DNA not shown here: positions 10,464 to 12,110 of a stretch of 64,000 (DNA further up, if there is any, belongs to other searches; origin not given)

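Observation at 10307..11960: Small membrane protein plus SPFH/flotillin-like protein pair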

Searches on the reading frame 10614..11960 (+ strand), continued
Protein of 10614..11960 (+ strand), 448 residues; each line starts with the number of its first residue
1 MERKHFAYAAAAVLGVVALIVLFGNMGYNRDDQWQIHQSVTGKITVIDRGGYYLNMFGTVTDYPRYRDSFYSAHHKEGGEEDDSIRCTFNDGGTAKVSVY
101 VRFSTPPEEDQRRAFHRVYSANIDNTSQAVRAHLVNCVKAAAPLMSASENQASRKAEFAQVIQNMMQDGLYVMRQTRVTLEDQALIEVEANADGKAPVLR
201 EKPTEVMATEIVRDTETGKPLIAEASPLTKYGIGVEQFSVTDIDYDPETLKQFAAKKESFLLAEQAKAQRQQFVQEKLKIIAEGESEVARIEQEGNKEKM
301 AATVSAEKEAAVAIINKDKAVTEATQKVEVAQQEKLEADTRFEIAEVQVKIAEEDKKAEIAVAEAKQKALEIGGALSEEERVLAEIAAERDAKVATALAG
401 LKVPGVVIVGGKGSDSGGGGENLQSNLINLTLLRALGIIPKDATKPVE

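Call 38: fold_search(model_id=the predicted structure, library=pdb)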
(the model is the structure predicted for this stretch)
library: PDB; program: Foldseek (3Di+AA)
matches with E <= 10: 243; with E <= 0.001: 44
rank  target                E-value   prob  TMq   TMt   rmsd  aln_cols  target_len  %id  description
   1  7vhq_G                1.4e-08  1.00  0.32  0.46  13.9       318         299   12  Structural insights into the membrane microdomain organization by SPFH family proteins (released 2022-01-19)
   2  8rrh_B                8.4e-08  1.00  0.35  0.50   7.1       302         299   14  The human prohibitin complex (released 2024-12-18)
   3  8rrh_A                2.2e-07  1.00  0.36  0.56  27.8       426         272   11  The human prohibitin complex (released 2024-12-18)
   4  9vvg_A                2.8e-07  1.00  0.30  0.43  27.7       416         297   14  Cryo-EM structure of the erlin1/2 complex purified using GDN and CHS (released 2026-03-25)
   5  7vhq_E                4.2e-07  1.00  0.29  0.45  20.6       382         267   11  Structural insights into the membrane microdomain organization by SPFH family proteins (released 2022-01-19)
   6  9o9z_a                5.0e-07  1.00  0.33  0.53  14.7       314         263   12  The human PHB1/2 complex (closed) (released 2025-10-22)
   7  9cz2_XA               7.5e-07  1.00  0.29  0.44  21.4       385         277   10  Cryo-EM structure of a nautilus-like HflK/C assembly in complex with FtsH AAA protease (released 2024-11-13)
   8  9vvj_A                8.0e-07  1.00  0.31  0.43  26.4       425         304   16  Cryo-EM structure of the erlin1/2 complex purified using DDM and GDN (released 2026-03-25)
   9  9vvg_a                2.6e-06  1.00  0.30  0.43  26.5       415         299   13  Cryo-EM structure of the erlin1/2 complex purified using GDN and CHS (released 2026-03-25)
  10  9z4w_3                3.9e-06  1.00  0.32  0.20  44.0       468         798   13  Cryo-EM structure of rabbit major vault protein complex (released 2026-01-21)
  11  9z7u_B                5.3e-06  1.00  0.31  0.48  10.8       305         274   14  Human Stomatin - C8 Symmetry (released 2026-02-25)
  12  9o9z_A                5.6e-06  1.00  0.32  0.57   7.4       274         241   11  The human PHB1/2 complex (closed) (released 2025-10-22)
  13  9bq2_A                7.1e-06  1.00  0.28  0.31  53.4       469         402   14  Structure of the flotillin complex in a native membrane environment (released 2024-07-24)
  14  7wi3_C                8.0e-06  1.00  0.32  0.46  13.0       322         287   11  Cryo-EM structure of E.Coli FtsH-HflkC AAA protease complex (released 2022-06-01)
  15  9vvj_a                8.0e-06  1.00  0.33  0.46  25.7       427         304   14  Cryo-EM structure of the erlin1/2 complex purified using DDM and GDN (released 2026-03-25)
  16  9z7u_C                8.5e-06  1.00  0.30  0.47  11.0       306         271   15  Human Stomatin - C8 Symmetry (released 2026-02-25)
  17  9bq2_B                1.0e-05  1.00  0.29  0.31  42.1       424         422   12  Structure of the flotillin complex in a native membrane environment (released 2024-07-24)
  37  8z5g_A                1.5e-04  1.00  0.28  0.43  24.5       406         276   10  Cryo-EM structure of E.coli SPFH-NfeD family protein complex QmcA-YbbJ (released 2024-08-21)
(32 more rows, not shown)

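Call 39: get_annotated_region(hit=H1, flank=2000)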
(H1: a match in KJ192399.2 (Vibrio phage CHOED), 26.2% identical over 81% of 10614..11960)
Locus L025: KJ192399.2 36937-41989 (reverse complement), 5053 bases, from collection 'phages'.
description: Vibrio phage CHOED, complete genome.
organism: Vibrio phage CHOED (NCBI taxid 1458716)
taxonomy: Viruses; Duplodnaviria; Heunggongvirae; Uroviricota; Caudoviricetes
host: Vibrio anguillarum PF4; source: -; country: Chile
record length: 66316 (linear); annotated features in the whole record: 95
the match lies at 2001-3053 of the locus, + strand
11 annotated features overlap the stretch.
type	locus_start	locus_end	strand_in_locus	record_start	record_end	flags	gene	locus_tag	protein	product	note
CDS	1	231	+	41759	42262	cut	-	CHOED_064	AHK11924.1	hypothetical protein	-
CDS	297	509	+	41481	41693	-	-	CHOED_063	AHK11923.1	hypothetical protein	-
CDS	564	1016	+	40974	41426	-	-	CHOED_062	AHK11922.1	hypothetical protein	-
CDS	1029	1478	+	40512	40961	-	-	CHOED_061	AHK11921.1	hypothetical protein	-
CDS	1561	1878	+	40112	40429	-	-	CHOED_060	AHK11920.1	hypothetical protein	-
CDS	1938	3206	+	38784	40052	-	-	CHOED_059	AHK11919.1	hypothetical protein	similar to hypothetical protein pVp-1_0097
CDS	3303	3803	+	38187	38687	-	-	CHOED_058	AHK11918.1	hypothetical protein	-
CDS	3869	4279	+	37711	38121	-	-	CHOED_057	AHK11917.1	putative membrane protein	-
CDS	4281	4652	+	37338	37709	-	-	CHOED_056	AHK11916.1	putative membrane protein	-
CDS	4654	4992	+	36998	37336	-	-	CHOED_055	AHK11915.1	putative membrane protein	-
CDS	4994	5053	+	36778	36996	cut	-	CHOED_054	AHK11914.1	putative membrane protein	-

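Call 40: get_annotated_region(hit=H13, flank=2000)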
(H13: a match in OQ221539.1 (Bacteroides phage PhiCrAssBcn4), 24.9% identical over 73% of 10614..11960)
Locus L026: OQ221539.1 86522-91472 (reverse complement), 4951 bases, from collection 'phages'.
description: Bacteroides phage PhiCrAssBcn4, complete genome.
organism: Bacteroides phage PhiCrAssBcn4 (NCBI taxid 3023110)
taxonomy: Viruses; Duplodnaviria; Heunggongvirae; Uroviricota; Caudoviricetes; Crassvirales; Steigviridae; Asinivirinae; Kehishuvirus
host: Bacteroides intestinalis DSM 108646; source: wastewater; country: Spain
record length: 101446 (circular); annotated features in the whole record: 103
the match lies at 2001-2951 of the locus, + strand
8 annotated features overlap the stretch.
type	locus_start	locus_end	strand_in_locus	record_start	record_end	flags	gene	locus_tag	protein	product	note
CDS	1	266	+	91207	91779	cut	-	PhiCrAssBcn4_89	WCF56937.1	endonuclease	-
CDS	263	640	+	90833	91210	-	-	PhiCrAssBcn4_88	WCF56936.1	hypothetical protein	-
CDS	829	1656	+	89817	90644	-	-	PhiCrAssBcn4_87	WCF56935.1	hypothetical protein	-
CDS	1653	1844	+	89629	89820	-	-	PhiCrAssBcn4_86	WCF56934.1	hypothetical protein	-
CDS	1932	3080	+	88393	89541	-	-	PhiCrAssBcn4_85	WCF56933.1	SPFH-domain/band7-family protein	-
CDS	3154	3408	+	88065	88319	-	-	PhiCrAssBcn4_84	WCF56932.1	hypothetical protein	-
CDS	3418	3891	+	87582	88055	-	-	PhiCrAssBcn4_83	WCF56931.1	glycoside hydrolase/peptidoglycan hydrolase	-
CDS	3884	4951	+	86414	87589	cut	-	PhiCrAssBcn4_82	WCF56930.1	putative HKD family nuclease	-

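Call 41: get_annotated_region(hit=H25, flank=2000)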
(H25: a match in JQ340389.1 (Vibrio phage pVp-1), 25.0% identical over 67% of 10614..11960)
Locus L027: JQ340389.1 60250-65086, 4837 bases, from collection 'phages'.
description: Vibrio phage pVp-1, complete genome.
organism: Vibrio phage pVp-1 (NCBI taxid 1150989)
taxonomy: Viruses; Duplodnaviria; Heunggongvirae; Uroviricota; Caudoviricetes; Demerecviridae; Ermolyevavirinae; Vipunavirus; Vipunavirus pVp1
host: Vibrio parahaemolyticus ATCC 33844; source: seawater; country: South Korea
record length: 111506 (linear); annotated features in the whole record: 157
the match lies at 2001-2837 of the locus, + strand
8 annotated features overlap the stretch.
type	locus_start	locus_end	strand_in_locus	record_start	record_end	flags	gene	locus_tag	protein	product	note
CDS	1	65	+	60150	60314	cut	-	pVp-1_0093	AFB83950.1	hypothetical protein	-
CDS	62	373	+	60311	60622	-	-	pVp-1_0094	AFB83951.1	hypothetical protein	-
CDS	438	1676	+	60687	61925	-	-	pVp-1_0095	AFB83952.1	hypothetical protein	-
CDS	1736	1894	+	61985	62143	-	-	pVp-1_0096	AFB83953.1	hypothetical protein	-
CDS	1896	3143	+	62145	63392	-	-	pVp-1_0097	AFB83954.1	hypothetical protein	-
CDS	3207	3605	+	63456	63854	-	-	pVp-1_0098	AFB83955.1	hypothetical protein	-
CDS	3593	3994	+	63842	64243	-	-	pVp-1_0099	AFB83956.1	hypothetical protein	-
CDS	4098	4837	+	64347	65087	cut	-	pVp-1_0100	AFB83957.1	hypothetical protein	-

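Call 42: get_annotated_region(hit=H3, flank=2000)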
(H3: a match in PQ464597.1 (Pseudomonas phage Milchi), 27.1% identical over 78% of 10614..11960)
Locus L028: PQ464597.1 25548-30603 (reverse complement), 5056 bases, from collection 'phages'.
description: Pseudomonas phage Milchi, complete genome.
organism: Pseudomonas phage Milchi (NCBI taxid 3374953)
taxonomy: Viruses; Duplodnaviria; Heunggongvirae; Uroviricota; Caudoviricetes
host: Pseudomonas poae Z9_5; source: -; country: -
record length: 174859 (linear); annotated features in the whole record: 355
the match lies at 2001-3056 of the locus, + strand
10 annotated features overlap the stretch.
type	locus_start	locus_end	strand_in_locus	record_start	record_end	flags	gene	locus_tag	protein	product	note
CDS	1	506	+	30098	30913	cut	-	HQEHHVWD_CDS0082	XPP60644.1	metallo-phosphoesterase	-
CDS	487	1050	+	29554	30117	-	-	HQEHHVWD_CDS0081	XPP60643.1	hypothetical protein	-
CDS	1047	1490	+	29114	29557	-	-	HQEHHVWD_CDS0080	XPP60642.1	hypothetical protein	-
CDS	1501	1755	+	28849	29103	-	-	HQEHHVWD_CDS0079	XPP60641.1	hypothetical protein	-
CDS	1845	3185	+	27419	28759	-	-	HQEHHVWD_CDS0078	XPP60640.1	hypothetical protein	-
CDS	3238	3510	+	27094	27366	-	-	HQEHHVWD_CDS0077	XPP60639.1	hypothetical protein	-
CDS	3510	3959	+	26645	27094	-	-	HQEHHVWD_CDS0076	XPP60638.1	hypothetical protein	-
CDS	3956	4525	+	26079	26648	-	-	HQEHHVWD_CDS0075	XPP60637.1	DprA-like DNA recombination-mediator protein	-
CDS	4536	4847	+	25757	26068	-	-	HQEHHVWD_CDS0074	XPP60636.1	hypothetical protein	-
CDS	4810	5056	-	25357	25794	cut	-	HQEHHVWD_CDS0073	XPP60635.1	hypothetical protein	-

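Call 49: find_related_loci(query=A2, collection=genome_contigs, flank=5000)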
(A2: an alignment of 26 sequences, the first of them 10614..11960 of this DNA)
Query A2 (448 aa) in genome_contigs; peptide patterns used: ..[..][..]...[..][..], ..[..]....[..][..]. (x = any residue, [..] = any of these).
88 stretches matched a pattern; 15 encode a relative of the query (tblastn E <= 1e-3); 15 distinct loci.
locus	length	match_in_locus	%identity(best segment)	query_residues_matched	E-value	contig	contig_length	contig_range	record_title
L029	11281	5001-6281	52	9-440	2e-132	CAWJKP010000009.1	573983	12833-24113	MAG: Pirellulales bacterium isolate MFD05580.bin.2.29 genome assembly, contig: contig_8631, whole genome shotgun sequenc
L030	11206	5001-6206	53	10-408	4e-128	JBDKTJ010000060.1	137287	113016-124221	MAG: Thermoguttaceae bacterium isolate 6_bin.38_R1 c_000000893244, whole genome shotgun sequence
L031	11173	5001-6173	44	24-434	4e-103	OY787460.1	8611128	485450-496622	MAG: Victivallales bacterium isolate c43507a4-3b0a-454f-a213-a96987c4837a genome assembly, chromosome: 1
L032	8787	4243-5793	38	6-446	2e-92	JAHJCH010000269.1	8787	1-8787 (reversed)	MAG: Myxococcota bacterium isolate Modern_marine.mb.298 Modern_marine.mb.298_k141_2009145, whole genome shotgun sequence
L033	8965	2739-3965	41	10-439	8e-90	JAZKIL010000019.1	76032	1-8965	MAG: Verrucomicrobiota bacterium isolate ADI_DC_SW_02_SPN_11032020-bin028 DCSW02SPN_B028_0_000000000019, whole genome sh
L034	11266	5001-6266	40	10-447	2e-89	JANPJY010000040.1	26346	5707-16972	MAG: Akkermansiaceae bacterium isolate VAR_61_metabat_349 VAR_61_k141_2187280, whole genome shotgun sequence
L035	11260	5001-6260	40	10-447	6e-88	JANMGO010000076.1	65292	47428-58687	MAG: Akkermansiaceae bacterium isolate OTE_70_metabat_437 OTE_70_k141_4550631, whole genome shotgun sequence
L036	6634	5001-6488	34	3-446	1e-79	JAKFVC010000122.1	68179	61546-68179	MAG: Planctomycetaceae bacterium isolate D1_Bin_8 D1_0000342, whole genome shotgun sequence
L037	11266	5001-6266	36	11-436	4e-77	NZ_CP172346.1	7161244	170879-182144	Schlesneria sp. T3-172 chromosome, complete genome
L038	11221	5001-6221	40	12-408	2e-90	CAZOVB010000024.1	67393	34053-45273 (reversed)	MAG TPA_asm: uncultured Planctomycetaceae bacterium isolate SRP332253_co1_228 genome assembly, contig: NODE_394_length_6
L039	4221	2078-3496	35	1-441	1e-66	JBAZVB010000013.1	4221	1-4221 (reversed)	MAG: Patescibacteria group bacterium isolate SO_2017_GW1_242 NODE_81872_length_4221_cov_2.550562_OW334_2017, whole genom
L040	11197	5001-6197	41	31-447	3e-85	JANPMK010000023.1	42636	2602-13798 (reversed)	MAG: Akkermansiaceae bacterium isolate VAR_48_metabat_265_sub VAR_48_k141_4391845, whole genome shotgun sequence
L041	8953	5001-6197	39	31-447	4e-80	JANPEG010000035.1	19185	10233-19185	MAG: Akkermansiaceae bacterium isolate VAR_78_metabat_28 VAR_78_k141_1375211, whole genome shotgun sequence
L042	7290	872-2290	33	1-438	2e-60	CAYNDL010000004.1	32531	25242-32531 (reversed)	MAG TPA_asm: uncultured Candidatus Saccharibacteria bacterium isolate binchicken_co20_293 genome assembly, contig: NODE_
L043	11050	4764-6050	36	3-436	1e-76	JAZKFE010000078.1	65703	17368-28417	MAG: Planctomycetota bacterium isolate DC_HB_02_SPN181219-bin062_1 DCHB02SPN_B062_1_000000000078, whole genome shotgun s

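Call 53: search_protein_families(library=pfam, proteins=[L037:104-1324:+, L037:1449-2033:+, L037:2460-4310:+, L037:6462-8078:+, L037:9816-10508:+, L031:19-4761:+, L031:6359-7726:+, L031:8228-10678:+], max_evalue=0.001)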
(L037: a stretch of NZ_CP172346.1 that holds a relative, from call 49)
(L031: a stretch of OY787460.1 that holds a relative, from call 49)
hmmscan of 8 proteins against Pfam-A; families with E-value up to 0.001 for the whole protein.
L037:104-1324:+ (406 aa): 2 families
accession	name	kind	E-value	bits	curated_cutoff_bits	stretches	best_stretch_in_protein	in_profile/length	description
PF08530.16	PepX_C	-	1.4e-38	133.4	22.5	1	162-395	1-216/217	X-Pro dipeptidyl-peptidase C-terminal non-catalytic domain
PF02129.25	Peptidase_S15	-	3.9e-10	40.3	23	1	48-124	190-261/262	X-Pro dipeptidyl-peptidase (S15 family)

L037:1449-2033:+ (194 aa): 1 family
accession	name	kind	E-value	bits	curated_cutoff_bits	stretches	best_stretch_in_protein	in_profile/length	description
PF07617.17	DUF1579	-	1.4e-54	184.6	25.2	1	38-192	1-155/155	Protein of unknown function (DUF1579)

L037:2460-4310:+ (616 aa): 8 families
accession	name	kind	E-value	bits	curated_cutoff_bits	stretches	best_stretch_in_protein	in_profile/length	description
PF00015.26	MCPsignal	-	3.6e-41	141.3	34.6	1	429-581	4-170/172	Methyl-accepting chemotaxis protein (MCP) signalling domain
PF08447.18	PAS_3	-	5.4e-31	107.2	25.6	2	199-285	1-88/89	PAS fold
PF08448.16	PAS_4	-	2.4e-27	95.8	23.1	2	67-169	7-107/110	PAS fold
PF13426.13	PAS_9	-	1.6e-25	89.8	27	2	72-169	8-103/103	PAS domain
PF00989.32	PAS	-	1.1e-17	64.5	22.6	2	67-167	13-113/113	PAS fold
PF13188.13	PAS_8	-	1.6e-05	25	21.8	0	67-110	13-53/65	PAS domain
PF00672.30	HAMP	-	0.00011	22.9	25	1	320-363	9-52/53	HAMP domain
PF24820.1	Diguanyl_cycl_sensor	-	0.00024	21.5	28.1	0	187-266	6-80/109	Diguanylate cyclase-like sensor domain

L037:6462-8078:+ (538 aa): 1 family
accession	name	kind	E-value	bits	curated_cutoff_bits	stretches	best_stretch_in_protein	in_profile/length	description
PF01145.31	Band_7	-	0.00013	22.5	23.6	1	57-331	14-166/176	SPFH domain / Band 7 family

L037:9816-10508:+ (230 aa): 2 families
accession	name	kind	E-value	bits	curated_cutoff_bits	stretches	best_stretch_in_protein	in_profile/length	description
PF00775.27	Dioxygenase_C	-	2.5e-21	76.4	27.3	1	44-190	2-157/182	Dioxygenase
PF13620.12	CarboxypepD_reg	-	0.00012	22.7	32.3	0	77-96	2-21/82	Carboxypeptidase regulatory-like domain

L031:19-4761:+ (1580 aa): 8 families
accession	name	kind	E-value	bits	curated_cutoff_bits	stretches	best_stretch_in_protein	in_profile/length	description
PF01835.25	MG2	-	5.1e-24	84.9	32.8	2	163-261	1-96/96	MG2 domain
PF17973.7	bMG10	-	1.9e-23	83.5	26.2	1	1460-1566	22-131/131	Bacterial Alpha-2-macroglobulin MG10 domain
PF00207.28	A2M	-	1.5e-21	76.5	21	1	827-916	1-91/92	Alpha-2-macroglobulin family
PF07703.20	A2M_BRD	-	6.3e-12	46.4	22.7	1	545-683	1-137/140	Alpha-2-macroglobulin bait region domain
PF17791.7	MG3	-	1.3e-07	32.2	23.1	1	263-303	1-41/84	Macroglobulin domain MG3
PF07678.20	TED_complement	-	3.4e-06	26.8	22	1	1031-1340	17-311/312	A-macroglobulin TED domain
PF13243.12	SQHop_cyclase_C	-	8.8e-05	22.1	26.1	1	1104-1179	202-281/319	Squalene-hopene cyclase C-terminal domain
PF17972.7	bMG5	-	0.00028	21.7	26.5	0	270-310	4-44/127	Bacterial Alpha-2-macroglobulin MG5 domain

L031:6359-7726:+ (455 aa): 2 families
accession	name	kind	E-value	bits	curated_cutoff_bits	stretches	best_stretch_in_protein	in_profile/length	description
PF16576.10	HlyD_D23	-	1.2e-12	48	30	1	54-322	19-187/214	Barrel-sandwich domain of CusB or HlyD membrane-fusion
PF13437.12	HlyD_3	-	8.5e-11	43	22.2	1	246-353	2-98/106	HlyD family secretion protein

L031:8228-10678:+ (816 aa): 1 family
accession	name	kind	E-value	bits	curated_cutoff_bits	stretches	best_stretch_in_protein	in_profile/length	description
PF12228.14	DUF3604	-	5.7e-08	32.1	20.4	0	680-718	376-414/591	Protein of unknown function (DUF3604)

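Call 57: search_protein_representatives(alignment_id=A2)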
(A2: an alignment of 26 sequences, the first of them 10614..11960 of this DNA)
Query: 26 sequences, 447 profile positions. Proteins with E-value up to 0.001 (for the whole library): 1174; up to 1e-10: 875; up to 1e-30: 330. The best 150 are listed.
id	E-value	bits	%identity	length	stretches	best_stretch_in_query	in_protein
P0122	8.9e-194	660.7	-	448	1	4-443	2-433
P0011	5.0e-181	618.7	-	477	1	2-444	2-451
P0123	2.2e-156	537.5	-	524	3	4-344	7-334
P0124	1.8e-143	494.9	-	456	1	13-438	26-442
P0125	1.7e-142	491.6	-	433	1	5-441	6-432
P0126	7.1e-140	483.1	-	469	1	6-443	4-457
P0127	6.8e-138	476.5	-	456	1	7-445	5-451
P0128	4.8e-136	470.4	-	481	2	6-361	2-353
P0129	1.3e-135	469.0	-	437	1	4-442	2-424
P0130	3.5e-135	467.6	-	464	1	14-444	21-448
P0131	8.2e-134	463.1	-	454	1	5-443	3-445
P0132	4.5e-132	457.3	-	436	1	9-442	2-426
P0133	6.9e-132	456.7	-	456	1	6-442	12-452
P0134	8.6e-132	456.4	-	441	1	7-441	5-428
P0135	1.4e-131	455.7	-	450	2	5-374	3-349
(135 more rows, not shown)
